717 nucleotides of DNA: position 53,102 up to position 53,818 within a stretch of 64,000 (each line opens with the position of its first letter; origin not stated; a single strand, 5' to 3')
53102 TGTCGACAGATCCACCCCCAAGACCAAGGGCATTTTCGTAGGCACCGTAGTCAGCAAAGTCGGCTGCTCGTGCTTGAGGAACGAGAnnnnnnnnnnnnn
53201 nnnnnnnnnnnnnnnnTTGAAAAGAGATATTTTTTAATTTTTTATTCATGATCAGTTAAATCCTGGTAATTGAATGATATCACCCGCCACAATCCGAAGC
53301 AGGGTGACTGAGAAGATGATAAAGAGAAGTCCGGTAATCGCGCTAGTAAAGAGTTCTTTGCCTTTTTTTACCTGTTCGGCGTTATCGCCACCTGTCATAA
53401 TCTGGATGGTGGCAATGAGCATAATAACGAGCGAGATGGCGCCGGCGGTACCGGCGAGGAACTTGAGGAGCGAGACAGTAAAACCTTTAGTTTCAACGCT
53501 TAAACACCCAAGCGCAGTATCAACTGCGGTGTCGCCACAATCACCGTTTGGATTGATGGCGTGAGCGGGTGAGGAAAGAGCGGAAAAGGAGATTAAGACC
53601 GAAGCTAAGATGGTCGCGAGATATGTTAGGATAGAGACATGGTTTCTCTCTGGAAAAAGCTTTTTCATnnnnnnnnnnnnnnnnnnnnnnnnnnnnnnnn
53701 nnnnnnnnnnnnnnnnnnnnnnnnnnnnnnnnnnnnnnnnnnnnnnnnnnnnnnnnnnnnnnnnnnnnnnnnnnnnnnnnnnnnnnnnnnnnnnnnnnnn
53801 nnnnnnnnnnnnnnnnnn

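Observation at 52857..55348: Second pilin-like mini-locus divergently paired with a coiled-coil SpoIID/LytB protein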

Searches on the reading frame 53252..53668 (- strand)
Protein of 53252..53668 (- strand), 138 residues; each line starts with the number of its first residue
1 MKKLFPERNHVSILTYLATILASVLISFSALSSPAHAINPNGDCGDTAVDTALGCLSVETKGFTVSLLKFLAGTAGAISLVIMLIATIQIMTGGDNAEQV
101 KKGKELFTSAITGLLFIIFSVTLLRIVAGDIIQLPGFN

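Call 4: search_protein_families(library=pfam, proteins=[window:53252-53668:-], max_evalue=0.1)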
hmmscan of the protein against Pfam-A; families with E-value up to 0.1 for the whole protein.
window:53252-53668:- (138 aa): 3 families
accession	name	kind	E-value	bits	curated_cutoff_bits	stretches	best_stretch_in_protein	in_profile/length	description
PF18895.5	T4SS_pilin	-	0.00029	21.3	26.6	1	71-125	16-69/71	Type IV secretion system pilin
PF12670.12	DUF3792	-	0.0034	18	31.3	1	67-126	26-85/115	Protein of unknown function (DUF3792)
PF24985.1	DUF7775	-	0.088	13.7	25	0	54-130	17-93/140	Domain of unknown function (DUF7775)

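Call 8: search_protein_families(library=ncbifam, proteins=[window:53252-53668:-], max_evalue=0.01)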
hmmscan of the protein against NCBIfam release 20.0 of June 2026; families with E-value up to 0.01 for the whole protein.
window:53252-53668:- (138 aa): 1 family
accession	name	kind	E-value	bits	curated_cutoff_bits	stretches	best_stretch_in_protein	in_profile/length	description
NF047765.1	LIC_13387_fam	subfamily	0.0096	15.6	33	0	39-117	25-103/131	LIC_13387 family protein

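Call 27: find_homologous_proteins(query=window:53252-53668:-, max_evalue=0.001)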
Query window:53252-53668:- (138 aa): 171 proteins with E <= 0.001 among 240 candidates; the best 120 are listed.
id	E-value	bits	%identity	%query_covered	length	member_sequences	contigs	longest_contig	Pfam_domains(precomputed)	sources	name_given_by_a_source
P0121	5.3e-73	261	93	100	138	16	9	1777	-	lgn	-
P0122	7.3e-62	225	79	100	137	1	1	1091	-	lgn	-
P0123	5.8e-60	219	80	100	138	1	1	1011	-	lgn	-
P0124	8.4e-59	215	78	100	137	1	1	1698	-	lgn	-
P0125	1.2e-58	215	80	99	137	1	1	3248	-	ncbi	-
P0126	1.5e-58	214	76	100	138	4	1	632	-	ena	-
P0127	4.2e-57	210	77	100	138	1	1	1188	-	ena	-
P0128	9.2e-57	209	76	100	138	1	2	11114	-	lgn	-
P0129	1.7e-56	208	73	100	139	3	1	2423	-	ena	-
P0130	5.2e-55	203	74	99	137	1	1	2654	-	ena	-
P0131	8.2e-55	202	73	100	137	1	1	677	-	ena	-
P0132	9.2e-55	202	74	100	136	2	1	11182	-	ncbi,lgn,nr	ncbi:hypothetical protein KBD75_03450 [Candidatus Woesebacteria bacterium]|nr:hypothetical protein [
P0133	8.7e-54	199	71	100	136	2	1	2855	-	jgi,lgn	jgi:hypothetical protein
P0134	8.7e-54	199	89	78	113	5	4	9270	-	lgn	-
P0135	1.5e-53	198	74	100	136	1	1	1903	-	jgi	-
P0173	7.1e-47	177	69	99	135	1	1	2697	PF18895.6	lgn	-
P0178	1.7e-46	175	67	99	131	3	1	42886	PF18895.6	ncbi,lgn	-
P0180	3.1e-46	175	64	100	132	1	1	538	PF18895.6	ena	-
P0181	3.4e-46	174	68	100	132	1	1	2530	PF18895.6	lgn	-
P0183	9.2e-46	173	66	99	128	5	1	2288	PF04956.19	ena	-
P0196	3.1e-44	168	64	99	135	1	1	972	PF18895.6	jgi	jgi:hypothetical protein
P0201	1.4e-43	166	72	78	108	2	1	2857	PF18895.6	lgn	-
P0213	2.8e-41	159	61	100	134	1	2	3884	PF18895.6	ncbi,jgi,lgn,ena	-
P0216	3.9e-40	155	71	78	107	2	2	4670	PF18895.6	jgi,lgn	-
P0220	1.8e-39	153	63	99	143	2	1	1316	PF18895.6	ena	-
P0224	8.4e-39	151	65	75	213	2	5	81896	PF18895.6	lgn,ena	-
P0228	5.6e-38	148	71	75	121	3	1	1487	PF18895.6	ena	-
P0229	5.7e-38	148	61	100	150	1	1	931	PF18895.6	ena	-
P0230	5.8e-38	148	61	100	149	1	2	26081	PF18895.6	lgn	-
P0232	8.9e-38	147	62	99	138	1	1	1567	PF18895.6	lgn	-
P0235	2.2e-37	146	61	99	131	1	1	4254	PF18895.6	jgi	jgi:hypothetical protein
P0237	3.7e-37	145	70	78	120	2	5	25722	PF18895.6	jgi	jgi:hypothetical protein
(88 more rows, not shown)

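Call 45: search_protein_families(library=pfam, alignment_id=A3, max_evalue=0.01)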
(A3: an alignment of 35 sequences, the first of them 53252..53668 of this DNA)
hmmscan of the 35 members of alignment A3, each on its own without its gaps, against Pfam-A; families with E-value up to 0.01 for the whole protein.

A. member 1, window:53252-53668:- (138 aa): 2 families
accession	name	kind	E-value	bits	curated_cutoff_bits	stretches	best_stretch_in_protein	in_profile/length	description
PF18895.5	T4SS_pilin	-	0.00029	21.3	26.6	1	71-125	16-69/71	Type IV secretion system pilin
PF12670.12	DUF3792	-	0.0034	18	31.3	1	67-126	26-85/115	Protein of unknown function (DUF3792)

B. families by the number of members that match (of 35 scanned): 3 families
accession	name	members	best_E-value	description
PF18895.5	T4SS_pilin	35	6e-07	Type IV secretion system pilin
PF12670.12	DUF3792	22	1.5e-05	Protein of unknown function (DUF3792)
PF04956.18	TrbC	3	8.2e-06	TrbC/VIRB2 pilin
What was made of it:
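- Checked: All 35 aligned homologues match PF18895 at E<0.01, best 6e-7 (call 45).
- The minus-strand product matches PF18895 in 35/35 homologues (call 45).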

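Call 49: find_related_loci(query=A3, collection=metagenome_contigs, flank=5000)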
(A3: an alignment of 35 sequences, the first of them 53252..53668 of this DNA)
Query A3 (138 aa) in metagenome_contigs; peptide patterns used: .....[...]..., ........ (x = any residue, [..] = any of these).
214 stretches matched a pattern; 50 encode a relative of the query (tblastn E <= 1e-3); 50 distinct loci.
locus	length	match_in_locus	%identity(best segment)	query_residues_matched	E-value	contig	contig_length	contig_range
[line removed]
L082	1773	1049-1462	80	1-138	3e-68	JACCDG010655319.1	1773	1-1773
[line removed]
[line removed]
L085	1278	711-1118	71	1-138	1e-62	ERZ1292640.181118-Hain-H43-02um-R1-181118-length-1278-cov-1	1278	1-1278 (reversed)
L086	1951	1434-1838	73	1-137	6e-60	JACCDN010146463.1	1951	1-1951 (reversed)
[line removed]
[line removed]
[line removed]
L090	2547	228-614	67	1-138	2e-55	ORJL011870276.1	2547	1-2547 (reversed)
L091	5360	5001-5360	77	1-120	7e-55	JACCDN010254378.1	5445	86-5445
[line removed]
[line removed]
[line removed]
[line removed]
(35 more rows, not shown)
